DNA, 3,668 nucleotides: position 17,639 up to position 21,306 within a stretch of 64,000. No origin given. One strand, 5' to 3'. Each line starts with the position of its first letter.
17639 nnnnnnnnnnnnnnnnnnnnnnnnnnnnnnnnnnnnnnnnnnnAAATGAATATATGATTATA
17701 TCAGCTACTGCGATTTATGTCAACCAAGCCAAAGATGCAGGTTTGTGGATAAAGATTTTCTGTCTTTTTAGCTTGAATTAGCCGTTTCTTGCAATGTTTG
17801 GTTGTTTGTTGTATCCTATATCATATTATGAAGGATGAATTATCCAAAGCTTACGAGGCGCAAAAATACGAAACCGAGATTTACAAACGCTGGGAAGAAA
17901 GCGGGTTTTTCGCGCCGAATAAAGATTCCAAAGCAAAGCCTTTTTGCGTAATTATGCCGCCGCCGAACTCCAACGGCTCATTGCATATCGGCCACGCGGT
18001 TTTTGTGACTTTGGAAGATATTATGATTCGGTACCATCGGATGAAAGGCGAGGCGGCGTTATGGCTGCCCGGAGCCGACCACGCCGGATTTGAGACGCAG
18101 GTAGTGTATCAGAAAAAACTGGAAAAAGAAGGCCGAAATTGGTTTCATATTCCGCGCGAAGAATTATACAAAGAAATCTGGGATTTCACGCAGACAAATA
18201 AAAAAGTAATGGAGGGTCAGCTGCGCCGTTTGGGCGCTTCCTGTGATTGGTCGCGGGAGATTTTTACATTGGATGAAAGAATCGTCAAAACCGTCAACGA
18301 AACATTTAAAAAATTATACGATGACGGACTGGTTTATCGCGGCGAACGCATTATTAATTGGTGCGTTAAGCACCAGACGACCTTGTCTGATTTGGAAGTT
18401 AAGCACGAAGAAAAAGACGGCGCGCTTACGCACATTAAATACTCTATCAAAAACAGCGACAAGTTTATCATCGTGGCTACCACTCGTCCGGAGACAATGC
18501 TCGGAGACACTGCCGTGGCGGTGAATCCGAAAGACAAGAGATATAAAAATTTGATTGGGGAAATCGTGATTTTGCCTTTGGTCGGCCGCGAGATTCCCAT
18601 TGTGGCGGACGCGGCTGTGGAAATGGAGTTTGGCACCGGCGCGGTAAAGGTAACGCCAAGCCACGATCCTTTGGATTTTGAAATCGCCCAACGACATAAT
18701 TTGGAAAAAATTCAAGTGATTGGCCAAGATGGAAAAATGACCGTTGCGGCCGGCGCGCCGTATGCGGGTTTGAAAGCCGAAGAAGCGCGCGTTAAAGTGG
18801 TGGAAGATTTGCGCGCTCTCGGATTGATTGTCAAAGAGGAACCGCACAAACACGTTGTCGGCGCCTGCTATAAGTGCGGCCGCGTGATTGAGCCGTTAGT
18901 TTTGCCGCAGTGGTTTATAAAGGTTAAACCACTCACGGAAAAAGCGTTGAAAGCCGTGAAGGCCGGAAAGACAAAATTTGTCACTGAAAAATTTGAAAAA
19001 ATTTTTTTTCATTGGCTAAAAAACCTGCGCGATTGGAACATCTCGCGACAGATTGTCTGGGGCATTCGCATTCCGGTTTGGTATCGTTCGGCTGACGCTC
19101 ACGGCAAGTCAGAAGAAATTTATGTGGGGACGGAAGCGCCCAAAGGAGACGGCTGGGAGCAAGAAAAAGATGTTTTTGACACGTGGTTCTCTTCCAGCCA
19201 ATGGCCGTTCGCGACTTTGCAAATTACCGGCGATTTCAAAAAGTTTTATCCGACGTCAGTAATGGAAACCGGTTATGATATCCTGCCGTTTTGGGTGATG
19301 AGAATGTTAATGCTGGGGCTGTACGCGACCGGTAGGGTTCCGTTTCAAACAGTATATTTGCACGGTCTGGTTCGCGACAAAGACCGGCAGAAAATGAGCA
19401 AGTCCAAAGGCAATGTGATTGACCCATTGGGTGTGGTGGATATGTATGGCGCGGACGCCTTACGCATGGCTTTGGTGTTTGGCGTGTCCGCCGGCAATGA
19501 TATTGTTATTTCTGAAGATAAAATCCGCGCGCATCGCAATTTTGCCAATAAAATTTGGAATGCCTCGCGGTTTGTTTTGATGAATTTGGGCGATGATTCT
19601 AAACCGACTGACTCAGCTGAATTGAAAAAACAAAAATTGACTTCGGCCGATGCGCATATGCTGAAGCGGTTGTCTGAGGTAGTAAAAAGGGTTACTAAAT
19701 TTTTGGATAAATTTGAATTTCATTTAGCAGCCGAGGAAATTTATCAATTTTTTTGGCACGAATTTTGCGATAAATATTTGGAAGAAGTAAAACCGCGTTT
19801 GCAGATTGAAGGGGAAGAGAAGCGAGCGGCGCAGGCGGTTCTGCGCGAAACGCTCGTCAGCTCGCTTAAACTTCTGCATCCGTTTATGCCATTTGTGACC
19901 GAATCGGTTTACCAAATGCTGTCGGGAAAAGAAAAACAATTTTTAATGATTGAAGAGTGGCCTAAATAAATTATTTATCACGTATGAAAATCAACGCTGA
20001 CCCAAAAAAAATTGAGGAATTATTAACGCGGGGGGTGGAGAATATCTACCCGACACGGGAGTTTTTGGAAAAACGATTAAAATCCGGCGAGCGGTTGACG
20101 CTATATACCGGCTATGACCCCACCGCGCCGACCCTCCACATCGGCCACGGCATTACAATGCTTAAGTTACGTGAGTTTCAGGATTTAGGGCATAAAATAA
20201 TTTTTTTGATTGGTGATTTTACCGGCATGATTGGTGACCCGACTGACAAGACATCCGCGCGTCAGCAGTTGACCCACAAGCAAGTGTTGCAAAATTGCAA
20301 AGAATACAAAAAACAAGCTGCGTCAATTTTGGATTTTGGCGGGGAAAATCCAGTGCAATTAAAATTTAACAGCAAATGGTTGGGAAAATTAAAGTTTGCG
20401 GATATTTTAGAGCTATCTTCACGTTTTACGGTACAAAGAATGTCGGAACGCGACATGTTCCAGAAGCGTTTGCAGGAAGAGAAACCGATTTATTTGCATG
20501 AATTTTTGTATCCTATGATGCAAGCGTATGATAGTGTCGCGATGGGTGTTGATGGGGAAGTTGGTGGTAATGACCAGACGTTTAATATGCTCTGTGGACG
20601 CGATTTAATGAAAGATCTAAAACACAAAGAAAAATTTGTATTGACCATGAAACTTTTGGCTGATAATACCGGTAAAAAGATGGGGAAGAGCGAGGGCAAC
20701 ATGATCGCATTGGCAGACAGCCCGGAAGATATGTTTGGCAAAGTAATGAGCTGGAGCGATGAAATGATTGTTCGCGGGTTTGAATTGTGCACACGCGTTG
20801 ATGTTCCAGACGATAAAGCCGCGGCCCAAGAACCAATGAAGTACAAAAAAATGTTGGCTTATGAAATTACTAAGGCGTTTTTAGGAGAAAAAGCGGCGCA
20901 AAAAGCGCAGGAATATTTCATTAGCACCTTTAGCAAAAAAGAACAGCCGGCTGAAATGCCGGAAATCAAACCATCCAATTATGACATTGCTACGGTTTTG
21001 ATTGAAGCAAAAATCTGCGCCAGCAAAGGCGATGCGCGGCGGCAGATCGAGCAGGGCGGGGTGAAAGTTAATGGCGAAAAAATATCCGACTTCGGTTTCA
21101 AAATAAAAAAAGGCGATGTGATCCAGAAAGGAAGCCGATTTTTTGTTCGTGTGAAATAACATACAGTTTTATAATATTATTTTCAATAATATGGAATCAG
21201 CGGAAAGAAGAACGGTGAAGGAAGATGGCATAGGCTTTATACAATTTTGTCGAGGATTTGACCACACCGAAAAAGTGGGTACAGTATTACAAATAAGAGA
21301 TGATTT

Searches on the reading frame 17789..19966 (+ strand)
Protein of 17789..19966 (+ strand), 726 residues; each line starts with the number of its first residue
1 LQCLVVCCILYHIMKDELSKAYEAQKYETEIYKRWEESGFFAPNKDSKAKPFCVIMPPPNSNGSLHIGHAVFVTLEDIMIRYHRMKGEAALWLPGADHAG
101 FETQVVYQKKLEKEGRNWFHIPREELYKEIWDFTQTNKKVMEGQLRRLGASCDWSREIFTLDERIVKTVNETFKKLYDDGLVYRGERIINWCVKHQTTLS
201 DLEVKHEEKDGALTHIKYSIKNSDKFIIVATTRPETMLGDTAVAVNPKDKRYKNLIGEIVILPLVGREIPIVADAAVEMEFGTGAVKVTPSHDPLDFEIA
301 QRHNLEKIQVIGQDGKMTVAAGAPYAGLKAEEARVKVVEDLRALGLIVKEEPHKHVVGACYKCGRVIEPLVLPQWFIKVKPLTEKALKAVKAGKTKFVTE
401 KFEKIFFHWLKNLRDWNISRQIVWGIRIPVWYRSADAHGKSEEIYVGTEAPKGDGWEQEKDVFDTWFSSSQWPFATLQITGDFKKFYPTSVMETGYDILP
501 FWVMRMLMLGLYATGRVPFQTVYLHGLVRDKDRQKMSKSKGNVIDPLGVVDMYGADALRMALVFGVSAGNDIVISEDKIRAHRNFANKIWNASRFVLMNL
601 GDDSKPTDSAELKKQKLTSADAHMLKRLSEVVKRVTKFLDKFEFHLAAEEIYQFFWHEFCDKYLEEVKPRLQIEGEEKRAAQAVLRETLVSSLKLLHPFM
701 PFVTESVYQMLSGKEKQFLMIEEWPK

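Call 21: search_protein_families(library=pfam, proteins=[window:17789-19966:+])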
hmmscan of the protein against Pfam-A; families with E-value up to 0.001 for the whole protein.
window:17789-19966:+ (726 aa): 5 families
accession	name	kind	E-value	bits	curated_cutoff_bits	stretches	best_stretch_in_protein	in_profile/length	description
PF00133.28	tRNA-synt_1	-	4.9e-126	421.3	22.7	1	31-574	2-413/414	tRNA synthetases class I (I, L, M and V)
PF08264.19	Anticodon_1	-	5.8e-33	114.3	25.1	1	621-726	1-106/148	Anticodon-binding domain of tRNA ligase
PF09334.17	tRNA-synt_1g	-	5e-27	95.1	20.1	2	373-584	182-376/391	tRNA synthetases class I (M)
PF13603.12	tRNA-synt_1_2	-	1.7e-13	50.9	25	1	257-316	86-145/185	Leucyl-tRNA synthetase, editing domain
PF19303.5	Anticodon_3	-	0.00052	20.3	23.5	0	617-717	7-107/152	Anticodon binding domain of methionyl tRNA ligase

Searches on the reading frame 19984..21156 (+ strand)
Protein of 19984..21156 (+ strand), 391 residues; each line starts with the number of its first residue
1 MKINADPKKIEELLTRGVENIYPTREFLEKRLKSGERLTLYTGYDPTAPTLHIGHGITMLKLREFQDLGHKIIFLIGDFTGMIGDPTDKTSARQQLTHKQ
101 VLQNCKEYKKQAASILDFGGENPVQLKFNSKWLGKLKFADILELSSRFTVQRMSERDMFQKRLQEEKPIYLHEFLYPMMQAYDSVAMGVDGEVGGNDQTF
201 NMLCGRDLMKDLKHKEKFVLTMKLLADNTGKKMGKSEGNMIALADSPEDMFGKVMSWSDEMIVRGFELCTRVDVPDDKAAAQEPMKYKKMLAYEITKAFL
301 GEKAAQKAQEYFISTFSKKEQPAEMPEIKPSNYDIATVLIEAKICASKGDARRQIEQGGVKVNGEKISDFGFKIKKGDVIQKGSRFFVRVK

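Call 21: search_protein_families(library=pfam, proteins=[window:19984-21156:+])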
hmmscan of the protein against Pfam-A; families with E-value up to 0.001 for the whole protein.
window:19984-21156:+ (391 aa): 4 families
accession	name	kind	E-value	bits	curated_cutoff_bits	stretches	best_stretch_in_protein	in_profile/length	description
PF00579.31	tRNA-synt_1b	-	2.4e-72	244.2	21.1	1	35-316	3-291/292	tRNA synthetases class I (W and Y)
PF22421.1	SYY_C-terminal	-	6.6e-11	42.4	27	1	324-381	8-67/83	Tyrosine--tRNA ligase SYY-like C-terminal domain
PF01479.30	S4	-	1.8e-09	37.6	22.8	1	337-380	5-48/48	S4 domain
PF13275.11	S4_2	-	0.00022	21.5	24.6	1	339-381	14-56/65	S4 domain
